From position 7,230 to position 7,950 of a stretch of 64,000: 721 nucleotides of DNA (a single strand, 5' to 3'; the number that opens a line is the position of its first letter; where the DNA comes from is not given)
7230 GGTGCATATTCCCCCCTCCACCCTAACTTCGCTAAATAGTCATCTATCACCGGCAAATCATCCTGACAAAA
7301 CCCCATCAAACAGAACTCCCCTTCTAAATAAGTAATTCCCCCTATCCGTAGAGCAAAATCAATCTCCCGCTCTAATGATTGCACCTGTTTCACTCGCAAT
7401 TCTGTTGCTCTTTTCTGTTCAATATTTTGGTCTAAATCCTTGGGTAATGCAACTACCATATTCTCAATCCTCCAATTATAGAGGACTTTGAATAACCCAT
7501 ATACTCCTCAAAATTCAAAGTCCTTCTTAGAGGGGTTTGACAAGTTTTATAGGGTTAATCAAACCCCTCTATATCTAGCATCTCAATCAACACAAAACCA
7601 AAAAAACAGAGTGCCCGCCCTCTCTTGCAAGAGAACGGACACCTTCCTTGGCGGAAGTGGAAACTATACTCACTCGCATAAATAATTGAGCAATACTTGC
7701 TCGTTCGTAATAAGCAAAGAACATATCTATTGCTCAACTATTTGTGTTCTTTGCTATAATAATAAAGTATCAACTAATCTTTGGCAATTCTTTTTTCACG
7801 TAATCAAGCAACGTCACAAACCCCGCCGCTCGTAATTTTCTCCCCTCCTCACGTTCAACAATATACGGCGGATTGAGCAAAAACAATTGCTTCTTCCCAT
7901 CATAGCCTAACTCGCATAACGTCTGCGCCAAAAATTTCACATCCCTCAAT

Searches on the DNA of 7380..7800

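Call 54: search_rna_families(source=window, start=7380, end=7800, threshold=evalue, max_evalue=10)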
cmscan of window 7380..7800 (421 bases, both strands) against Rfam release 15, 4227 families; matches with E-value up to 10: 9.
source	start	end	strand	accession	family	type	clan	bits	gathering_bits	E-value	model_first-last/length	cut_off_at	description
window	7680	7739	-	RF04344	Plastid-psbA-3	Cis-reg;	CL00153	25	48.4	0.021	1-57/57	no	Plastid-psbA-3 3UTR RNA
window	7676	7747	-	RF03879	mir-2831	Gene; miRNA;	-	24.1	90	0.017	1-75/75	no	mir-2831 microRNA precursor family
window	7684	7743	+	RF04344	Plastid-psbA-3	Cis-reg;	CL00153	23.9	48.4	0.041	1-57/57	no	Plastid-psbA-3 3UTR RNA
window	7530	7584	-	RF02596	cyano_het_sRNA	Gene; sRNA;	-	20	35.7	0.13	1-56/56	no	Cyanobacteria heterocyst sRNA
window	7477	7535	+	RF02418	Spd-sr07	Gene; sRNA;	-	16.4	55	6.2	1-63/63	no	Streptococcus sRNA Spd-sr07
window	7701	7766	+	RF00994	mir-1255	Gene; miRNA;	-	14.9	63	3.9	1-67/67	no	mir-1255 microRNA precursor family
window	7560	7613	-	RF03602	mir-8250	Gene; miRNA;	-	14.9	80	6.3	1-60/60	no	mir-8250 microRNA precursor family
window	7480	7571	-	RF03839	MIR2599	Gene; miRNA;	-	14.8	120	5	1-132/132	no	MIR2599 microRNA precursor family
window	7526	7571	-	RF04127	MIR8007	Gene; miRNA;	-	12.1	195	9.4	1-226/226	no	MIR8007 microRNA precursor family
